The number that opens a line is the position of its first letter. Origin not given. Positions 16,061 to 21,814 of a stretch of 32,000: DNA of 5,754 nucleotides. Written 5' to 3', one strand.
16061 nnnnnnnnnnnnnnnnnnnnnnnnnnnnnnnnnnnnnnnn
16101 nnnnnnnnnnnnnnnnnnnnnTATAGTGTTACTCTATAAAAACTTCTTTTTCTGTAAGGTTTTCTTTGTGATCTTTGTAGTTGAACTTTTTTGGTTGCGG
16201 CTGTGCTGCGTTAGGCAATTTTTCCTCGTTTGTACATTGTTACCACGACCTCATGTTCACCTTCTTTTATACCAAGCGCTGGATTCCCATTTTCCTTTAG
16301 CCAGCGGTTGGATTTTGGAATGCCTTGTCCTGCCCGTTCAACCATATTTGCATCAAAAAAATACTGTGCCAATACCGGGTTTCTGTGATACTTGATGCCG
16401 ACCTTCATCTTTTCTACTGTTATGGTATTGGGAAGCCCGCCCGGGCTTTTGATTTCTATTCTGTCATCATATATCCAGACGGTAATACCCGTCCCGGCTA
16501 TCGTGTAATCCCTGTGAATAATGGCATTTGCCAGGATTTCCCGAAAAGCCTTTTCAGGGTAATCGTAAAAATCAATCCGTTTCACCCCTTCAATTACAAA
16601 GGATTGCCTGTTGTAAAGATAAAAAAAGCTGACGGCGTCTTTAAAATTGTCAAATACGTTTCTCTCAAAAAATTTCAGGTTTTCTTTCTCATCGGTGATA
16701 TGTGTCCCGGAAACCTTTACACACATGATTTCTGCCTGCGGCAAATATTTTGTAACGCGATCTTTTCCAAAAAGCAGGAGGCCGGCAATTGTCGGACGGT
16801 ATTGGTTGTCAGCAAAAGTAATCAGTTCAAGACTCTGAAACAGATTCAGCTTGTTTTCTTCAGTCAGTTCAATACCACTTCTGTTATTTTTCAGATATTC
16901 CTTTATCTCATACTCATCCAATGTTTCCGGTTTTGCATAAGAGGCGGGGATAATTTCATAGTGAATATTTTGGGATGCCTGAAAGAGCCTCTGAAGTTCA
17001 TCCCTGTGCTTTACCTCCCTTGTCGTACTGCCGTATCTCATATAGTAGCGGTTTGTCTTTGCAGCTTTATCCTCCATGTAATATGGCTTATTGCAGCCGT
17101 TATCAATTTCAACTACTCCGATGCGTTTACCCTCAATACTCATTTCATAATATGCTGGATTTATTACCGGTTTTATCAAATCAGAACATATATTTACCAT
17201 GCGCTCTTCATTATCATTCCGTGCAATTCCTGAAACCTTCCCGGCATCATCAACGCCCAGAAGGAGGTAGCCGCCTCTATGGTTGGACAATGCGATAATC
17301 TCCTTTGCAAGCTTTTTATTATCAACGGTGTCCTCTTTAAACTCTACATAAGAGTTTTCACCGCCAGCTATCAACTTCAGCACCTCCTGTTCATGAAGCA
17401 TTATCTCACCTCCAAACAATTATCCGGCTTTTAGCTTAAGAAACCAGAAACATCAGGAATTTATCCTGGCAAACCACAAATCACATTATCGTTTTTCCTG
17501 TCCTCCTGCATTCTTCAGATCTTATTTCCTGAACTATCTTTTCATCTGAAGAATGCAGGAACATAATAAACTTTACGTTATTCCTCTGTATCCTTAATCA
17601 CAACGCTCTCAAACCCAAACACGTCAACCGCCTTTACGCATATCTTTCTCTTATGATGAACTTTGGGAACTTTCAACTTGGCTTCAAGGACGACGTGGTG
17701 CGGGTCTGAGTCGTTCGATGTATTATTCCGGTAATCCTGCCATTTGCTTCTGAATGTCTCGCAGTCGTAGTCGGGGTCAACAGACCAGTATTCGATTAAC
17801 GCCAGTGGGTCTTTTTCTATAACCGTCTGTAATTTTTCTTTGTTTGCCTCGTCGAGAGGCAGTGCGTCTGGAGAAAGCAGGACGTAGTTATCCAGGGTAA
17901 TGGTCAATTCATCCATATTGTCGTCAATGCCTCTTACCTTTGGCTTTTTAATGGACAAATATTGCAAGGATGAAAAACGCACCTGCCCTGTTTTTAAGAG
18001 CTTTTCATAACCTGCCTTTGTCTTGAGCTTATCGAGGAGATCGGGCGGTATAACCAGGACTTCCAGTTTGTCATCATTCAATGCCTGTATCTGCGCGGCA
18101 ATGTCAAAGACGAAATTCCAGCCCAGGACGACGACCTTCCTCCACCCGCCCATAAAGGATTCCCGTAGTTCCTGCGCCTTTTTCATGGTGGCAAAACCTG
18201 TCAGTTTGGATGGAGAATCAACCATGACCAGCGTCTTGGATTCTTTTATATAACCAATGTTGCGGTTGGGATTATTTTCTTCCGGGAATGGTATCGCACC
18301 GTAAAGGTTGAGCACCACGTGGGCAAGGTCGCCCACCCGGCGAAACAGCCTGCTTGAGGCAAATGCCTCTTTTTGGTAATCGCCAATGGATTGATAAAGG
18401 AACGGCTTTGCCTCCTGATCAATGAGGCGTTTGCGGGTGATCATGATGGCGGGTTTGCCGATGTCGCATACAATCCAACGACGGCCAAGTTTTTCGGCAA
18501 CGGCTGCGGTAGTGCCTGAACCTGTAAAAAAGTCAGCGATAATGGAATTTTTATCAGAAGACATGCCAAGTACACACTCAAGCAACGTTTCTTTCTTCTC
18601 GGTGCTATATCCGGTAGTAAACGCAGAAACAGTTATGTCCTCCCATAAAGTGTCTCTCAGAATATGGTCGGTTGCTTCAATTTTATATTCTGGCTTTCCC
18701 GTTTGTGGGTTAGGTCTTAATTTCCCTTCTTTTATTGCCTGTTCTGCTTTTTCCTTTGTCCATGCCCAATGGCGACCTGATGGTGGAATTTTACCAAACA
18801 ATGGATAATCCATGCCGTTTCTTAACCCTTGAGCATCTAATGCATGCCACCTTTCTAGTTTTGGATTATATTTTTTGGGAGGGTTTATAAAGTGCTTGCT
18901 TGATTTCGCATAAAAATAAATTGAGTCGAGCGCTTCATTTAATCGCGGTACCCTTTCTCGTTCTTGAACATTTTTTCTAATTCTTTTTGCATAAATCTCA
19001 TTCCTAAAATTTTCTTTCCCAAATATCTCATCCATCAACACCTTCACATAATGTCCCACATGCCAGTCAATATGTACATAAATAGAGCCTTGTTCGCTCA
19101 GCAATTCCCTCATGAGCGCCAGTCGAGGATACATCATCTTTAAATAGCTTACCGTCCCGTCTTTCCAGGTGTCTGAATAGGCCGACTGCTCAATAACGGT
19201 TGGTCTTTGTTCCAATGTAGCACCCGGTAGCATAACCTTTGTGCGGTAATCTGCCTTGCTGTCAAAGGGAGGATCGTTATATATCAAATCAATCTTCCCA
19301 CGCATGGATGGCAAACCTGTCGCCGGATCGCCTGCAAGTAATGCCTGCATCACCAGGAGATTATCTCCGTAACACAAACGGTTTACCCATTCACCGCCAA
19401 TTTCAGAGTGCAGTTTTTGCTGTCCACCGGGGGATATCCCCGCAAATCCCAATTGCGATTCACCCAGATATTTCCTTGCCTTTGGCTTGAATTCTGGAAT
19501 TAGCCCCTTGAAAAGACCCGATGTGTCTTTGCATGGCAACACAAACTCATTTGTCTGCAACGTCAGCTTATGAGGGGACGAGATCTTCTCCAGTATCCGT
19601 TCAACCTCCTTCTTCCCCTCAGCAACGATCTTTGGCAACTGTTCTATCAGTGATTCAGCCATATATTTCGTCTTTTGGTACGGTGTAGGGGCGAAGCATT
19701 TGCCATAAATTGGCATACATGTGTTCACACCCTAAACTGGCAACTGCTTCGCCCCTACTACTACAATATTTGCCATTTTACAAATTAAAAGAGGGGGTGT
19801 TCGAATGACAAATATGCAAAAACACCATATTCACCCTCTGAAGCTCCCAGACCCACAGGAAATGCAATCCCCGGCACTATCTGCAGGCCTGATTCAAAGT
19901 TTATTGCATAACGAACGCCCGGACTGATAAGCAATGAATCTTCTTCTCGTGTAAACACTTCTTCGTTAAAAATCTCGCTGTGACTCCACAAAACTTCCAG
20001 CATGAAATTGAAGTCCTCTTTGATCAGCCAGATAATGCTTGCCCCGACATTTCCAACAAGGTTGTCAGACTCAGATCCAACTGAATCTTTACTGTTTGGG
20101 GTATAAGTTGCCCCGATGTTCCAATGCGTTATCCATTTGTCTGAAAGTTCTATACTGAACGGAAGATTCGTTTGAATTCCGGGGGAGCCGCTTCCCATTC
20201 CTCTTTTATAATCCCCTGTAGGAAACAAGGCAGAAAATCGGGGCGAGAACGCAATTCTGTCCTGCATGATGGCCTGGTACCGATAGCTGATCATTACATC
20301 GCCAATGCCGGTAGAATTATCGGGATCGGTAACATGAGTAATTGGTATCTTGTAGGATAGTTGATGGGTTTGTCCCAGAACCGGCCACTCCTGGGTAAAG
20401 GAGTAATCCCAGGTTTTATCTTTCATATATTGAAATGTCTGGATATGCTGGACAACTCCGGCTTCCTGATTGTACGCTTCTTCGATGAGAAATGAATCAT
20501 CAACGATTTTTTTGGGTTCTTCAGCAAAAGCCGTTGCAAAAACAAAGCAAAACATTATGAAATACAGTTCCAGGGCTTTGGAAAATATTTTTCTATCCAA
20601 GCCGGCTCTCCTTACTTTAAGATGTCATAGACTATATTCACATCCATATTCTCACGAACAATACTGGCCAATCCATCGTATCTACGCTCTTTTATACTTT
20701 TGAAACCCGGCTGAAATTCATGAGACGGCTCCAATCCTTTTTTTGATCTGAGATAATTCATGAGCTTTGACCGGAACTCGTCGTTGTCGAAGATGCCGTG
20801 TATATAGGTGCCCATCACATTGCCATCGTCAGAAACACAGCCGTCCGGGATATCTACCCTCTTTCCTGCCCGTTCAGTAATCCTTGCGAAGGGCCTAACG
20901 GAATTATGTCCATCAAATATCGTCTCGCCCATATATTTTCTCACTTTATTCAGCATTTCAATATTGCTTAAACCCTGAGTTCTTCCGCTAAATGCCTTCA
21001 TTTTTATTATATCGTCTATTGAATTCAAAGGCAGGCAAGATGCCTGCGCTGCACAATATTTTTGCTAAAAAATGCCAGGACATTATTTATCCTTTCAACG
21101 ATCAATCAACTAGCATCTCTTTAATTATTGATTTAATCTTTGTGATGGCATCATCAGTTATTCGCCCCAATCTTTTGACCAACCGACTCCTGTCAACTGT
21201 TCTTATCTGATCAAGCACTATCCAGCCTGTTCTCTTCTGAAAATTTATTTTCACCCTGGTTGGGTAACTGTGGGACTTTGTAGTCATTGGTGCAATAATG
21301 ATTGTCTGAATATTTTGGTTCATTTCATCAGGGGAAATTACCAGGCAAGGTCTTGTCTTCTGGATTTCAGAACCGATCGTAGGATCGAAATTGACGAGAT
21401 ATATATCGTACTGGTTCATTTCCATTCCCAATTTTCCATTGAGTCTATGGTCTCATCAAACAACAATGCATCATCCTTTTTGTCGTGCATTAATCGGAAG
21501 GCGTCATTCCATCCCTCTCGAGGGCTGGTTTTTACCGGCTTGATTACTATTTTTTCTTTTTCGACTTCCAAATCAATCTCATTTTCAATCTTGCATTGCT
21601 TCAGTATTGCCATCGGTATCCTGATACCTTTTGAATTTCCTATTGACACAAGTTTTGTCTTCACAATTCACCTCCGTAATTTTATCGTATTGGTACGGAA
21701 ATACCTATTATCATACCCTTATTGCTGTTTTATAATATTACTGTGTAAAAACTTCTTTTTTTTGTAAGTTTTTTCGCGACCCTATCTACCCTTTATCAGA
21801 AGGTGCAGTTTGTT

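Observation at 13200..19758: Type III R-M system whose mod and res genes are separated by an AlbA_2/HATPase_c_4 gene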

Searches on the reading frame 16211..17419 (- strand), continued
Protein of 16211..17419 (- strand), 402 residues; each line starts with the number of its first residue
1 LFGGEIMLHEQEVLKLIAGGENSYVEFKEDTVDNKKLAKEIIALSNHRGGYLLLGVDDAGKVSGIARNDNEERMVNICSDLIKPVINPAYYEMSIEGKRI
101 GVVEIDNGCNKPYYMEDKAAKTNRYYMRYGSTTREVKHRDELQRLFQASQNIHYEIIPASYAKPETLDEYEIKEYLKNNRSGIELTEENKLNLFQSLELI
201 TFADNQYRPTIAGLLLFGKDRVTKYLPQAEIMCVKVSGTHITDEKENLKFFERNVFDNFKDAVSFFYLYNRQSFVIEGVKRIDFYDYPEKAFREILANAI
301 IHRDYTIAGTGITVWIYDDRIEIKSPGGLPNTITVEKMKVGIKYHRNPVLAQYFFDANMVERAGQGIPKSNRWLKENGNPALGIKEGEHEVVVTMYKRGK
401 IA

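Call 83: search_protein_families(library=ncbifam, proteins=[L124:2204-4888:+, L127:4303-6990:+, L019:1800-4523:+], max_evalue=0.001)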
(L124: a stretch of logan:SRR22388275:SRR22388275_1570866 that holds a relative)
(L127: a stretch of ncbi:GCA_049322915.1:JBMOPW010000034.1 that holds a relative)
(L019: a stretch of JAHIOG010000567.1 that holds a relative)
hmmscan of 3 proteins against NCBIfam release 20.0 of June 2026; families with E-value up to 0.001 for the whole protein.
L124:2204-4888:+ (894 aa): 16 families
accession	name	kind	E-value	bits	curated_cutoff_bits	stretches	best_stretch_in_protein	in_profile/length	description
NF045780.1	TrlF_fam_ATP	equivalog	1.8e-152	510.2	350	1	9-893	1-944/944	TrlF family AAA-like ATPase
NF045781.1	Spaf1101_AAA_ATP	equivalog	1.8e-70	238.4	475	2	46-680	96-699/836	Spaf_1101 family AAA-like ATPase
NF042955.1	Ppl_antiphage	equivalog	3.1e-65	220.7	1000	2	10-654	1-631/882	anti-phage protein Ppl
TIGR00634.1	recN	equivalog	4.7e-09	35.7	407.85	1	290-667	14-389/563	DNA repair protein RecN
NF040873.1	AztA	equivalog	5.9e-06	26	220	0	770-839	115-184/191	zinc ABC transporter ATP-binding protein AztA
TIGR02211.1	LolD_lipo_ex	equivalog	3.7e-05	23.3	307.75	0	770-837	137-205/221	lipoprotein-releasing ABC transporter ATP-binding protein LolD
NF003034.1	PRK03918.1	equivalog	6.8e-05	21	700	1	293-351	18-76/878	DNA double-strand break repair ATPase Rad50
TIGR02857.1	CydD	equivalog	9.9e-05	21.5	435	0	771-841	455-524/529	thiol reductant ABC exporter subunit CydD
TIGR03411.1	urea_trans_UrtD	equivalog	0.00011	22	304.1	0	297-319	27-49/242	urea ABC transporter ATP-binding protein UrtD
NF053840.1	MnTportMntADein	equivalog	0.00012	21.7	400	0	770-835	129-194/240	manganese ABC transporter ATP-binding protein MntA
TIGR03375.1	type_I_sec_LssB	subfamily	0.00012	20.5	693.1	1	773-837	602-665/696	type I secretion system permease/ATPase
NF038032.1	CehA_McbA_metalo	domain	0.0002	20.9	80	1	13-104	2-77/315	CehA/McbA family metallohydrolase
NF041760.1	PtuA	equivalog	0.00021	20.4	500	1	289-320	63-94/524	retron Ec78 anti-phage system effector ATPase PtuA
NF010157.0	PRK13636.1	equivalog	0.00028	20.2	463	0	771-839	138-207/285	cobalt transporter ATP-binding subunit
NF008409.0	PRK11231.1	equivalog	0.00034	20.1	375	0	770-836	134-200/255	Fe(3+) dicitrate ABC transporter ATP-binding protein FecE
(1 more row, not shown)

L127:4303-6990:+ (895 aa): 14 families
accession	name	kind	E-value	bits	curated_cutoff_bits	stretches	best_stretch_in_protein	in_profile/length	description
NF045780.1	TrlF_fam_ATP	equivalog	3.4e-154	515.9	350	1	9-894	1-944/944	TrlF family AAA-like ATPase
NF045781.1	Spaf1101_AAA_ATP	equivalog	1.3e-70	238.8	475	2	474-893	409-832/836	Spaf_1101 family AAA-like ATPase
NF042955.1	Ppl_antiphage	equivalog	1.4e-63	215.1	1000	2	10-653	1-630/882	anti-phage protein Ppl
NF045487.1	ASRP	equivalog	9.2e-09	34.4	300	1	287-512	3-208/593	archaea-specific SMC-related protein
TIGR04521.1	ECF_ATPase_2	equivalog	2.7e-06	26.7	330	0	753-851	122-221/279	energy-coupling factor transporter ATPase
TIGR03608.1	L_ocin_972_ABC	subfamily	1.8e-05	24.3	254.85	0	759-838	120-198/206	putative bacteriocin export ABC transporter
TIGR02211.1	LolD_lipo_ex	equivalog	3e-05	23.7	307.75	0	760-838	128-206/221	lipoprotein-releasing ABC transporter ATP-binding protein LolD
NF040873.1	AztA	equivalog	3.1e-05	23.6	220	0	772-839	117-184/191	zinc ABC transporter ATP-binding protein AztA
TIGR03375.1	type_I_sec_LssB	subfamily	3.3e-05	22.4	693.1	1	773-849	602-675/696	type I secretion system permease/ATPase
NF038032.1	CehA_McbA_metalo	domain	3.4e-05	23.4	80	1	12-105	1-78/315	CehA/McbA family metallohydrolase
NF010157.0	PRK13636.1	equivalog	4.4e-05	22.8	463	0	745-839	112-207/285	cobalt transporter ATP-binding subunit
TIGR01166.1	cbiO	subfamily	7.6e-05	22.2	211.8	0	749-837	102-190/190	cobalt ABC transporter, ATP-binding protein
NF008409.0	PRK11231.1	equivalog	0.00039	19.8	375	0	770-849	134-212/255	Fe(3+) dicitrate ABC transporter ATP-binding protein FecE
NF053840.1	MnTportMntADein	equivalog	0.00095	18.8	400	0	772-837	131-196/240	manganese ABC transporter ATP-binding protein MntA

L019:1800-4523:+ (908 aa): 11 families
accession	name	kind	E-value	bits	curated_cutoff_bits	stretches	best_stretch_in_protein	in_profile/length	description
NF045780.1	TrlF_fam_ATP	equivalog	3e-145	486.3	350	1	13-906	1-944/944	TrlF family AAA-like ATPase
NF042955.1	Ppl_antiphage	equivalog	1.6e-73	248.1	1000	2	14-673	1-635/882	anti-phage protein Ppl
NF045781.1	Spaf1101_AAA_ATP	equivalog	1.7e-58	198.8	475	2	775-905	697-832/836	Spaf_1101 family AAA-like ATPase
NF010157.0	PRK13636.1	equivalog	1.3e-05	24.5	463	0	786-857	138-211/285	cobalt transporter ATP-binding subunit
NF040873.1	AztA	equivalog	4.6e-05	23.1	220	1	785-851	115-181/191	zinc ABC transporter ATP-binding protein AztA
NF008409.0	PRK11231.1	equivalog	0.00015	21.2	375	0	785-845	134-193/255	Fe(3+) dicitrate ABC transporter ATP-binding protein FecE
TIGR01189.1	ccmA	equivalog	0.00017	21.3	131.6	0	455-514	56-116/198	heme ABC exporter ATP-binding protein CcmA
NF011630.0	PRK15056.1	equivalog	0.0004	19.7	393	0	783-849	136-202/274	manganese/iron ABC transporter ATP-binding protein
TIGR00972.1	3a0107s01c2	equivalog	0.00057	19.3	343.2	0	789-850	144-204/248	phosphate ABC transporter ATP-binding protein PstB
NF003034.1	PRK03918.1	equivalog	0.00072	17.6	700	0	300-390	15-102/878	DNA double-strand break repair ATPase Rad50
TIGR03375.1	type_I_sec_LssB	subfamily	0.00078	17.8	693.1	0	789-863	603-674/696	type I secretion system permease/ATPase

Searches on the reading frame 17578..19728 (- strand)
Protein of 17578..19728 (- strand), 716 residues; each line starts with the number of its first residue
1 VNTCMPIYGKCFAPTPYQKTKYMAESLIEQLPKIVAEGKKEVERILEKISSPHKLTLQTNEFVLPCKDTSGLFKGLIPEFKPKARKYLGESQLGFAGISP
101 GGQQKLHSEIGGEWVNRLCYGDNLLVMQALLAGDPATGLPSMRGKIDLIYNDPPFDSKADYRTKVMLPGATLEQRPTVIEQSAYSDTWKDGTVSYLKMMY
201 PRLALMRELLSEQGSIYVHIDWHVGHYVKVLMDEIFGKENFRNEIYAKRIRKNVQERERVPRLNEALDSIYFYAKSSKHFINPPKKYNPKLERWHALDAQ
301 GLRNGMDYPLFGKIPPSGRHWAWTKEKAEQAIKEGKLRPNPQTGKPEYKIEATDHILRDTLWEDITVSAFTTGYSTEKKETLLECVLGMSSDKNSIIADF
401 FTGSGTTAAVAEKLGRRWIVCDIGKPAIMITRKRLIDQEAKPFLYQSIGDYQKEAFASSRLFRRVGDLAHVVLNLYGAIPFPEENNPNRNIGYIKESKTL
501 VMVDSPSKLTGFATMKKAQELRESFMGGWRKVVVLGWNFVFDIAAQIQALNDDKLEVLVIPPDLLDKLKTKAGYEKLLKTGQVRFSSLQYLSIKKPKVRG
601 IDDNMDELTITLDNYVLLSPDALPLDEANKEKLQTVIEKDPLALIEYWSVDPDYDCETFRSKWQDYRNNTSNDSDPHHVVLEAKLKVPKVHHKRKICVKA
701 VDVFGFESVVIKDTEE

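Call 3: search_protein_families(library=pfam, proteins=[window:17578-19728:-], max_evalue=0.01)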
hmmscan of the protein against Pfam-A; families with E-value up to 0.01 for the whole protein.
window:17578-19728:- (716 aa): 1 family
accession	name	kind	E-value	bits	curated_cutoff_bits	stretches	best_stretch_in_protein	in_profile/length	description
PF01555.25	N6_N4_Mtase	-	8.5e-33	114.6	26.7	1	146-429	1-217/221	DNA methylase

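Call 4: search_protein_families(library=padloc, proteins=[window:17578-19728:-], max_evalue=0.01)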
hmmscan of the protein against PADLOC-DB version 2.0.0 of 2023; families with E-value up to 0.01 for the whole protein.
window:17578-19728:- (716 aa): 46 families (the best 25 are shown)
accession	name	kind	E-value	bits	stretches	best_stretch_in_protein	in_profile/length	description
PDLC03633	MTase_III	-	2.4e-72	242.5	2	113-278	75-231/616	Type III methyltransferase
PDLC03354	MTase_II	-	1.9e-55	186.6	1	116-442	61-389/425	Type II methyltransferase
PDLC03638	MTase_III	-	4.3e-53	178.8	1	140-425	397-667/816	Type III methyltransferase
PDLC03636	MTase_III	-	3.1e-37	126.6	2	195-282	96-181/575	Type III methyltransferase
PDLC03644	MTase_III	-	8.5e-37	125.1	2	115-280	38-191/542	Type III methyltransferase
PDLC03300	MTase_II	-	1.4e-33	114.3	2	358-438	197-279/302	Type II methyltransferase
PDLC03634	MTase_III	-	2.3e-31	107.4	1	120-409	99-424/621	Type III methyltransferase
PDLC03635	MTase_III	-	8.4e-31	105.4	2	142-289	237-364/708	Type III methyltransferase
PDLC03339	MTase_II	-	1.4e-30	104.4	2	133-280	9-141/399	Type II methyltransferase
PDLC03632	MTase_III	-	4.9e-28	95.7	2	95-248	142-295/983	Type III methyltransferase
PDLC03641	MTase_III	-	1e-22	78.5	1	143-425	124-448/657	Type III methyltransferase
PDLC03371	MTase_II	-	5.2e-22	76.6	1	130-440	13-257/260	Type II methyltransferase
PDLC03640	MTase_III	-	1.5e-18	64.5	2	118-243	46-163/654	Type III methyltransferase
PDLC03643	MTase_III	-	3.2e-15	54.2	2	199-342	1-158/465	Type III methyltransferase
PDLC03637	MTase_III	-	1.9e-13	47.9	1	141-257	139-248/513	Type III methyltransferase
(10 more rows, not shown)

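Call 5: search_protein_families(library=ncbifam, proteins=[window:17578-19728:-], max_evalue=0.01)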
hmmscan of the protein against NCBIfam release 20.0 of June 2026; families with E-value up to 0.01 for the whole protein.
window:17578-19728:- (716 aa): 3 families
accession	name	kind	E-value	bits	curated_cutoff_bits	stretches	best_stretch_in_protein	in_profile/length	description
NF050803.1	DnaMtaseCcrMCaul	equivalog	2.6e-12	46.3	830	1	374-439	186-251/350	adenine-specific DNA-methyltransferase CcrM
NF008572.0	PRK11524.1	equivalog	2.4e-09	36.7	292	1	375-437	196-258/294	adenine-specific DNA-methyltransferase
NF010253.0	PRK13699.1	subfamily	0.0055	16.4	244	0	374-423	144-193/226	DNA methyltransferase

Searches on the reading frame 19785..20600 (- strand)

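Call 87: search_protein_families(library=pfam, proteins=[window:19785-20600:-], max_evalue=0.001)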
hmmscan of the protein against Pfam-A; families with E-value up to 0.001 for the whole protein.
window:19785-20600:- (271 aa): 1 family
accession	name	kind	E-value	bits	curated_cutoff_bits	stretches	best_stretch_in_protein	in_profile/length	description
PF13557.12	Phenol_MetA_deg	-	6.7e-06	26.8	22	1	46-237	21-215/242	Putative MetA-pathway of phenol degradation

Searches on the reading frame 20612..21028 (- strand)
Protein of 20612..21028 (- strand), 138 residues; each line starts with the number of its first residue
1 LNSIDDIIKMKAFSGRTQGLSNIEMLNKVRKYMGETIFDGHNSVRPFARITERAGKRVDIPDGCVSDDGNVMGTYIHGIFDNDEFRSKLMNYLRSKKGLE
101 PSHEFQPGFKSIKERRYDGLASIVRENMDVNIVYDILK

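Call 87: search_protein_families(library=pfam, proteins=[window:20612-21028:-], max_evalue=0.001)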
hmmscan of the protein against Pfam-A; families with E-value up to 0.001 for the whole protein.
window:20612-21028:- (138 aa): 1 family
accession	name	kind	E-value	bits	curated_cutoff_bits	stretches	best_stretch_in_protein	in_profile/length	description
PF07685.20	GATase_3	-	6e-08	33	27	1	40-85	151-196/196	CobB/CobQ-like glutamine amidotransferase domain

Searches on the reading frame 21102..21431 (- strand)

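Call 87: search_protein_families(library=pfam, proteins=[window:21102-21431:-], max_evalue=0.001)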
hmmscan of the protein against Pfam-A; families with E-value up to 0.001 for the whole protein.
window:21102-21431:- (109 aa): 1 family
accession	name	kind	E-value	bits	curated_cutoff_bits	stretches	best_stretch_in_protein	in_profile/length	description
PF02452.23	PemK_toxin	-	1.3e-33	115.9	23.1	1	7-107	2-109/109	PemK-like, MazF-like toxin of type II toxin-antitoxin system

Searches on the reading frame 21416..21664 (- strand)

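Call 87: search_protein_families(library=pfam, proteins=[window:21416-21664:-], max_evalue=0.001)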
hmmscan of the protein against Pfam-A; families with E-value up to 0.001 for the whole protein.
window:21416-21664:- (82 aa): 1 family
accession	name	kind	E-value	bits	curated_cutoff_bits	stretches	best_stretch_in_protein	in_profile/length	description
PF04014.23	MazE_antitoxin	-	1.9e-06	28.1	24.7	1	6-47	2-46/48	Antidote-toxin recognition MazE, bacterial antitoxin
